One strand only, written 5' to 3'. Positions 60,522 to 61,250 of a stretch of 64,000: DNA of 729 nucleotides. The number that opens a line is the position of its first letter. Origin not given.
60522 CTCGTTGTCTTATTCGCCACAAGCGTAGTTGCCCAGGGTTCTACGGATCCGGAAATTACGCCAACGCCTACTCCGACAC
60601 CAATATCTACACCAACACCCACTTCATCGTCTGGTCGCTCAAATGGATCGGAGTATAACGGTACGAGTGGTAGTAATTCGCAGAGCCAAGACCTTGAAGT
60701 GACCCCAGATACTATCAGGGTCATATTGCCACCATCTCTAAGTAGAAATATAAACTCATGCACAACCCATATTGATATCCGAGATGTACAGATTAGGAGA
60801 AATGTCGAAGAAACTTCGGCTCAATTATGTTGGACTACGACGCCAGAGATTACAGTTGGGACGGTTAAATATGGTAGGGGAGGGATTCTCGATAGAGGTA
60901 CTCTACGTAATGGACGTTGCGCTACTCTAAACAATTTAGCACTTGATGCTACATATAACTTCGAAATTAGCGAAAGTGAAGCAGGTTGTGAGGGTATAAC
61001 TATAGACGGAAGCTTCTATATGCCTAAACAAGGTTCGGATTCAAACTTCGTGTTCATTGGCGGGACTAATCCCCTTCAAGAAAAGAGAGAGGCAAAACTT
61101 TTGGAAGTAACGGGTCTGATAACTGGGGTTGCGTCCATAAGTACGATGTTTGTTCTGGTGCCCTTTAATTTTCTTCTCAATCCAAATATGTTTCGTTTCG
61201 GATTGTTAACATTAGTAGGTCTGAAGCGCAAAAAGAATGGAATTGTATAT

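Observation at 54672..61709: A 2345-aa giant surface protein begins with a CheY-like receiver-type domain on the cytoplasmic side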

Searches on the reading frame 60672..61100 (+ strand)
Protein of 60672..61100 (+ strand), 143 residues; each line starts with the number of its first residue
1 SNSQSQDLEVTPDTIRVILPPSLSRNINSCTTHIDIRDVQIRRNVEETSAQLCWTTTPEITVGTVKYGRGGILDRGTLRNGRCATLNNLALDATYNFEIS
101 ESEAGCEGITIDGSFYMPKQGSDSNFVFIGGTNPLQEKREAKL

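Call 44: search_protein_families(library=pfam, proteins=[window:60672-61100:+], max_evalue=0.01)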
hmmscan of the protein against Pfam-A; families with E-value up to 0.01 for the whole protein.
window:60672-61100:+ (143 aa): 0 families
